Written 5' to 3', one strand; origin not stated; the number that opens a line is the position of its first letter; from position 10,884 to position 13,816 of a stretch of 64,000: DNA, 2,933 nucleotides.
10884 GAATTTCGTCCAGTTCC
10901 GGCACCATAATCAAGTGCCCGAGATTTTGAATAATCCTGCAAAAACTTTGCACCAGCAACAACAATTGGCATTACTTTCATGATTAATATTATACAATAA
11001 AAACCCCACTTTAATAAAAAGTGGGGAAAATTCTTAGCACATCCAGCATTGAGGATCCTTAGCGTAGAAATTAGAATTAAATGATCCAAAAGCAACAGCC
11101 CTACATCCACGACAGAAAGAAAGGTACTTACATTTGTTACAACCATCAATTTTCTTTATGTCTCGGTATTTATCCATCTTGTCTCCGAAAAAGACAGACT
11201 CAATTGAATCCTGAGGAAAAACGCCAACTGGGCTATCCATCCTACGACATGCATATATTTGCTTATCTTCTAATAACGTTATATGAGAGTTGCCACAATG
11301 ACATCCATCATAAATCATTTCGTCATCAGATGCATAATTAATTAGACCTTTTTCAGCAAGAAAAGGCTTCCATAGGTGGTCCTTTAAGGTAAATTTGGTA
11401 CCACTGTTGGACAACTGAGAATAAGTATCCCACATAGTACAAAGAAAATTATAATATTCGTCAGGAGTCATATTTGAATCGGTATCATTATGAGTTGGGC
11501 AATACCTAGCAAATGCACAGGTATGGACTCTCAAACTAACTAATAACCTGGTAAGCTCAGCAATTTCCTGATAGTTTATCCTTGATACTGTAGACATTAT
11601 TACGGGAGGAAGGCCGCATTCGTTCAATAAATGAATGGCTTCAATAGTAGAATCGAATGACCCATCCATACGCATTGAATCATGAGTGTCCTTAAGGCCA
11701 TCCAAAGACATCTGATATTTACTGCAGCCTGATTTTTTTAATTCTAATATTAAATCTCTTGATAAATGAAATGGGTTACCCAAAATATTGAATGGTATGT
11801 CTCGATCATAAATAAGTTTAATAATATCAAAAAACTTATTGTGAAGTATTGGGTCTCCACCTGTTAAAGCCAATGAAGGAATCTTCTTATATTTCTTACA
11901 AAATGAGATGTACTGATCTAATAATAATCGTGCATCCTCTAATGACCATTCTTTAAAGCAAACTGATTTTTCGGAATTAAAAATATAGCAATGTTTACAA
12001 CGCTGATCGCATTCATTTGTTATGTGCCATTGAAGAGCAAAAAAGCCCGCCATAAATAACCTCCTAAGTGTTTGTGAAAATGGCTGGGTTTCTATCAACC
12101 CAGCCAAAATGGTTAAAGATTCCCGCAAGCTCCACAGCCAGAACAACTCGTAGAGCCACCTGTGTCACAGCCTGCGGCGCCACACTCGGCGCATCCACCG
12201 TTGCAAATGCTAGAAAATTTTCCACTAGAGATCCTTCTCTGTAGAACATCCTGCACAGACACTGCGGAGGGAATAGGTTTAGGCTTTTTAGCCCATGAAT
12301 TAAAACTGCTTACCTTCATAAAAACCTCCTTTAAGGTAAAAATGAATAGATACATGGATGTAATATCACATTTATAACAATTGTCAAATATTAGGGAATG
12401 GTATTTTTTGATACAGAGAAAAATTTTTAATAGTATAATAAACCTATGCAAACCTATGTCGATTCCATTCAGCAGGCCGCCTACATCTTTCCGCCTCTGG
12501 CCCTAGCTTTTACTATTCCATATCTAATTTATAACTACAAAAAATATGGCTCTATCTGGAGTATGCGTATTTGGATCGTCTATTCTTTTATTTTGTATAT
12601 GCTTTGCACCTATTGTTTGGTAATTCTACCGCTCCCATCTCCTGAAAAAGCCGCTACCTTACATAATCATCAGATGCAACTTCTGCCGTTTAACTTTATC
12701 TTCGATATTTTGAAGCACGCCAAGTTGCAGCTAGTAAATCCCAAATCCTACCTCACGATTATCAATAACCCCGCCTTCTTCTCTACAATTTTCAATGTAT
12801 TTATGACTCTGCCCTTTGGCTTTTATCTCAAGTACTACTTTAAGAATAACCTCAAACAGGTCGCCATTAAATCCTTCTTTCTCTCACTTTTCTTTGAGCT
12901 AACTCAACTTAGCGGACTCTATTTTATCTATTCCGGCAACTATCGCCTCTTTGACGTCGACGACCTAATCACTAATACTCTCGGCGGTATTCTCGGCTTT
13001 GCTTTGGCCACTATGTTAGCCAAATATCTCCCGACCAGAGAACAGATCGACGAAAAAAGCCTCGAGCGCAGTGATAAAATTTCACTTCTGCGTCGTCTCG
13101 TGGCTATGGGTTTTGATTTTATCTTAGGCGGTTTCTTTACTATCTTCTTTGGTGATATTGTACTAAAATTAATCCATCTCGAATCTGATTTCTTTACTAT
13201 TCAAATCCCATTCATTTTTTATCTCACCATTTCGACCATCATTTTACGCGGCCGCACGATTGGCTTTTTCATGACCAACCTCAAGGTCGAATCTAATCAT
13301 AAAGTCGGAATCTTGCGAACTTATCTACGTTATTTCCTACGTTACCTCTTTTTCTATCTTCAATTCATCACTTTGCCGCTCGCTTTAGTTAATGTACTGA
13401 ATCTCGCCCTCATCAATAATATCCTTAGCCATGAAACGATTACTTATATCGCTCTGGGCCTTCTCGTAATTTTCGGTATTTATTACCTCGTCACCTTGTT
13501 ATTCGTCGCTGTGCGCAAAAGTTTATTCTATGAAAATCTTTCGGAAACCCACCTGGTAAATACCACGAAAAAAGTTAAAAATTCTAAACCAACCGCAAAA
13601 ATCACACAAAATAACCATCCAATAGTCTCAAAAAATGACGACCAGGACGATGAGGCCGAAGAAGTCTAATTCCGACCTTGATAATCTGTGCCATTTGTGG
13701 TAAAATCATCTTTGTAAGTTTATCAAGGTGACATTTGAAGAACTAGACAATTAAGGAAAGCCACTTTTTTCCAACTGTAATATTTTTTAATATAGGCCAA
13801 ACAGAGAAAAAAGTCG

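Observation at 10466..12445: Radical-SAM/SPASM maturase with a 7-cysteine precursor peptide inserted between rpoC and the ribosomal protein operon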

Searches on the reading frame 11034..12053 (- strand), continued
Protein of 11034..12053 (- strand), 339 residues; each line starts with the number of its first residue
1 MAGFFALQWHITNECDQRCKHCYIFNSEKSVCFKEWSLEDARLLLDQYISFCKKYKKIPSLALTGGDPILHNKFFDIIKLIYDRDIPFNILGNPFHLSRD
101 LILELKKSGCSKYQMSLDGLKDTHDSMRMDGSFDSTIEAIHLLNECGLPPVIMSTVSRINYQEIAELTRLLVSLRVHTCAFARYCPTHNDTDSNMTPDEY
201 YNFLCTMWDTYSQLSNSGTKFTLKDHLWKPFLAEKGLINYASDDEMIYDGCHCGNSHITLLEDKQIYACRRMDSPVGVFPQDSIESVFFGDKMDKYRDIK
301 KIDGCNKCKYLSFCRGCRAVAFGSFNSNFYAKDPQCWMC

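Call 52: search_protein_families(library=ncbifam, proteins=[L003:4001-5014:+, L005:4001-5005:+, L009:3251-4258:+, L017:4001-5017:+, L034:4001-5005:+, L046:4001-5005:+, L012:4001-5014:+, L074:2747-3748:+, L050:4001-5014:+, L061:3611-4615:+], max_evalue=1e-40)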
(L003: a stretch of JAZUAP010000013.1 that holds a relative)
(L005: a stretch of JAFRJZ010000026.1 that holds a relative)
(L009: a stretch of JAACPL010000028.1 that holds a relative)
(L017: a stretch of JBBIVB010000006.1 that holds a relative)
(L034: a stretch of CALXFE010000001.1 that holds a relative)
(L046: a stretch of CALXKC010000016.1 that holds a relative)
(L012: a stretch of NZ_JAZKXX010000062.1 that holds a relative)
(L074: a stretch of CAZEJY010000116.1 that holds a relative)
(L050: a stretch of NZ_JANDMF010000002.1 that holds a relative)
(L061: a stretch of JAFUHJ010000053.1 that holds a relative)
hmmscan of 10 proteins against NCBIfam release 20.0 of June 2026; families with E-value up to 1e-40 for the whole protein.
L003:4001-5014:+ (338 aa): 2 families
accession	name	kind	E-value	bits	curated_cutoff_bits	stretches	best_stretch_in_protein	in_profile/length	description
TIGR04340.1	rSAM_ACGX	hypoth_equivalog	3e-118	395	400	1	4-336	2-338/341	radical SAM/SPASM domain protein, ACGX system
TIGR04082.1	rSAM_for_selen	equivalog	4.3e-58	197.3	350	1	4-335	198-515/516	thio(seleno)oxazole modification radical SAM maturase SbtM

L005:4001-5005:+ (335 aa): 2 families
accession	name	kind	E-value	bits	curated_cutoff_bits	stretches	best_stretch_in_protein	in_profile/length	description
TIGR04340.1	rSAM_ACGX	hypoth_equivalog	3.3e-126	421.1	400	1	2-333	2-338/341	radical SAM/SPASM domain protein, ACGX system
TIGR04082.1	rSAM_for_selen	equivalog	5.3e-62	210.2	350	1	3-332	199-515/516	thio(seleno)oxazole modification radical SAM maturase SbtM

L009:3251-4258:+ (336 aa): 2 families
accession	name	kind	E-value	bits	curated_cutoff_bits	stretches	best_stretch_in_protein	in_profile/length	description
TIGR04340.1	rSAM_ACGX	hypoth_equivalog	1.2e-133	445.6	400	1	2-336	3-338/341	radical SAM/SPASM domain protein, ACGX system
TIGR04082.1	rSAM_for_selen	equivalog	4.1e-70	237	350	1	1-335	198-515/516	thio(seleno)oxazole modification radical SAM maturase SbtM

L017:4001-5017:+ (339 aa): 2 families
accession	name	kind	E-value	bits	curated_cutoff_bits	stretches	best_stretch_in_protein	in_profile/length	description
TIGR04340.1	rSAM_ACGX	hypoth_equivalog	7e-132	439.8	400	1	4-338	2-339/341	radical SAM/SPASM domain protein, ACGX system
TIGR04082.1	rSAM_for_selen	equivalog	8.3e-64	216.2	350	1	3-336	197-515/516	thio(seleno)oxazole modification radical SAM maturase SbtM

L034:4001-5005:+ (335 aa): 2 families
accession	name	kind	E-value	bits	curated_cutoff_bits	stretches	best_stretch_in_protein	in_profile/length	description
TIGR04340.1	rSAM_ACGX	hypoth_equivalog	7e-140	466.1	400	1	4-335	2-338/341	radical SAM/SPASM domain protein, ACGX system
TIGR04082.1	rSAM_for_selen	equivalog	1.2e-58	199.1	350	1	4-334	198-515/516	thio(seleno)oxazole modification radical SAM maturase SbtM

L046:4001-5005:+ (335 aa): 2 families
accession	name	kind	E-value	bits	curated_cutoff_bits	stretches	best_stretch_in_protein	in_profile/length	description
TIGR04340.1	rSAM_ACGX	hypoth_equivalog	3.6e-141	470.3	400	1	1-335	3-338/341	radical SAM/SPASM domain protein, ACGX system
TIGR04082.1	rSAM_for_selen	equivalog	6.3e-55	186.9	350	1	1-334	199-515/516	thio(seleno)oxazole modification radical SAM maturase SbtM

L012:4001-5014:+ (338 aa): 2 families
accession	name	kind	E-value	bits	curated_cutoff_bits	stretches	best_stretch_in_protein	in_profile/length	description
TIGR04340.1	rSAM_ACGX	hypoth_equivalog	2.9e-173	575.8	400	1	4-338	2-338/341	radical SAM/SPASM domain protein, ACGX system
TIGR04082.1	rSAM_for_selen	equivalog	3.8e-60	204.1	350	1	2-337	196-515/516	thio(seleno)oxazole modification radical SAM maturase SbtM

L074:2747-3748:+ (334 aa): 2 families
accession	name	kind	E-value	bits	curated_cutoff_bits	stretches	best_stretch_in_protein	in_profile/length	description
TIGR04340.1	rSAM_ACGX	hypoth_equivalog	4.1e-172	572.1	400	1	1-334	2-338/341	radical SAM/SPASM domain protein, ACGX system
TIGR04082.1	rSAM_for_selen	equivalog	4.3e-51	174.2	350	1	2-323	199-504/516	thio(seleno)oxazole modification radical SAM maturase SbtM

L050:4001-5014:+ (338 aa): 2 families
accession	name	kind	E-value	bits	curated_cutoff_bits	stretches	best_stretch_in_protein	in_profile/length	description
TIGR04340.1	rSAM_ACGX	hypoth_equivalog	3.8e-176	585.3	400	1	3-338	1-338/341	radical SAM/SPASM domain protein, ACGX system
TIGR04082.1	rSAM_for_selen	equivalog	7.9e-52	176.7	350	1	4-337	198-515/516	thio(seleno)oxazole modification radical SAM maturase SbtM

L061:3611-4615:+ (335 aa): 2 families
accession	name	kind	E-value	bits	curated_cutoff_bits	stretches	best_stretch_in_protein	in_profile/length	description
TIGR04340.1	rSAM_ACGX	hypoth_equivalog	1.6e-178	593.1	400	1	1-335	2-338/341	radical SAM/SPASM domain protein, ACGX system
TIGR04082.1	rSAM_for_selen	equivalog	8.9e-57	193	350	1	2-325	199-505/516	thio(seleno)oxazole modification radical SAM maturase SbtM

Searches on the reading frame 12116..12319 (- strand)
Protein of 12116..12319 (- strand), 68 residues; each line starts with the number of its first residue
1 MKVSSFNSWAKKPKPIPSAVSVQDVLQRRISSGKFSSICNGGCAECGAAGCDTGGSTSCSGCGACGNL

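Call 5: search_protein_families(library=ncbifam, proteins=[window:12116-12319:-], max_evalue=1)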
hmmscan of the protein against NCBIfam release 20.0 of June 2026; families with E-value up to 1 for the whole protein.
window:12116-12319:- (68 aa): 1 family
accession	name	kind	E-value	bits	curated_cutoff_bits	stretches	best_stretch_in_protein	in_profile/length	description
TIGR03601.1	B_an_ocin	subfamily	0.018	15.7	35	1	20-66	33-78/88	heterocycloanthracin/sonorensin family bacteriocin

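Call 6: search_protein_families(library=pfam, proteins=[window:12116-12319:-], max_evalue=1)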
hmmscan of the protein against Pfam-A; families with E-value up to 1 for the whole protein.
window:12116-12319:- (68 aa): 0 families

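Call 20: search_protein_families(library=ncbifam, proteins=[window:12116-12319:-], max_evalue=10)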
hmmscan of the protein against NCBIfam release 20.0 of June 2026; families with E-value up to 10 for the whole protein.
seq(68 aa): 1 family
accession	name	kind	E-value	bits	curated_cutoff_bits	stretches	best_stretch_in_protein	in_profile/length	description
TIGR03601.1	B_an_ocin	subfamily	0.018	15.7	35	1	20-66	33-78/88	heterocycloanthracin/sonorensin family bacteriocin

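Call 49: find_homologous_proteins(query=A2, max_evalue=0.001)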
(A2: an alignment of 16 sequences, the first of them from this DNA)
Query A2 (16 sequences) (68 aa, profile of the alignment): 67 proteins with E <= 0.001 among 419 candidates.
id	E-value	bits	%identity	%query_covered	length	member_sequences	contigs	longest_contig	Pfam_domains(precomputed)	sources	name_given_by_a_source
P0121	3.8e-18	83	-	-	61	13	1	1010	-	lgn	-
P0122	1.8e-17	81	35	88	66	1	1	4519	-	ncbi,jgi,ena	-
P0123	3.8e-17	80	32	88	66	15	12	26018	-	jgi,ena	-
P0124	5.2e-17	80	-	-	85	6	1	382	-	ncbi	-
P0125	1.0e-16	79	-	-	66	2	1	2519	-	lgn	-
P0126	2.7e-16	77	-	-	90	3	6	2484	-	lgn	-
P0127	3.2e-15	74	24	60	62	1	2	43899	-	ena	-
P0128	5.8e-15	73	31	97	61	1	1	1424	-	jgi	-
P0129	1.2e-14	72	34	85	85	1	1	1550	-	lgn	-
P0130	1.3e-14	72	42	35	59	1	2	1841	-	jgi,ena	-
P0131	1.7e-14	72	-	-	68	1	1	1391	-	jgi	jgi:hypothetical protein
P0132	1.8e-14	72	33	79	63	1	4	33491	-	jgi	jgi:hypothetical protein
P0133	4.0e-14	71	23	71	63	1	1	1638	-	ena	-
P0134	5.1e-14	70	32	78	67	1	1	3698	-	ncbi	-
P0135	5.7e-14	70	29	72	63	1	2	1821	-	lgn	-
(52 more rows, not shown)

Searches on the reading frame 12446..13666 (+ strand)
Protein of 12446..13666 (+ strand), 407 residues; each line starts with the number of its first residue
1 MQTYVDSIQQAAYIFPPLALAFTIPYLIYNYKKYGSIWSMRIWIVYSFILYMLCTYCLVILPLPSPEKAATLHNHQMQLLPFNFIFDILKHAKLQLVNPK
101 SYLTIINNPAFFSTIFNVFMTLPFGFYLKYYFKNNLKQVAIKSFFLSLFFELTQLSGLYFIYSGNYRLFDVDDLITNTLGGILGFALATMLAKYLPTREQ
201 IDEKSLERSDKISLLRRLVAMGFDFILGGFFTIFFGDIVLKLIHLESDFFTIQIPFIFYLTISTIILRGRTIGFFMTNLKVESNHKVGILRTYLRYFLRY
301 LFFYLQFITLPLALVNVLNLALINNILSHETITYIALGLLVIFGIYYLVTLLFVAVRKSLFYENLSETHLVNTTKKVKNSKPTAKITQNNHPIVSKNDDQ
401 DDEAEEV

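Call 5: search_protein_families(library=ncbifam, proteins=[window:12446-13666:+], max_evalue=1)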
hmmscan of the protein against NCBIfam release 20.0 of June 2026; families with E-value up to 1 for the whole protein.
window:12446-13666:+ (407 aa): 2 families
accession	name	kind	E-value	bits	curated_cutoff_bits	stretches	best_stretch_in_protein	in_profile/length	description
NF000145.1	vanZ-F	exception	2.8e-08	34.3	375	1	113-207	87-171/206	glycopeptide resistance protein VanZ-F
NF000142.1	vanZ-Pt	exception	0.012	15.7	260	1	117-192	77-141/143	glycopeptide resistance protein VanZ-Pt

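Call 6: search_protein_families(library=pfam, proteins=[window:12446-13666:+], max_evalue=1)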
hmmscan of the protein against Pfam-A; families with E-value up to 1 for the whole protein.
window:12446-13666:+ (407 aa): 1 family
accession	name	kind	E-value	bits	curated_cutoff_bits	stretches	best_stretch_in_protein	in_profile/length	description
PF04892.17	VanZ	-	3.2e-24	86.4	30.1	1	48-190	1-124/126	VanZ like family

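Call 51: search_protein_families(library=pfam, proteins=[window:12446-13666:+], max_evalue=0.00001)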
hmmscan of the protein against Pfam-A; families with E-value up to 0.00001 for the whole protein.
window:12446-13666:+ (407 aa): 1 family
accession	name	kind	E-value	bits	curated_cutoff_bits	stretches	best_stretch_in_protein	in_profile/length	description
PF04892.17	VanZ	-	3.2e-24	86.4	30.1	1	48-190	1-124/126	VanZ like family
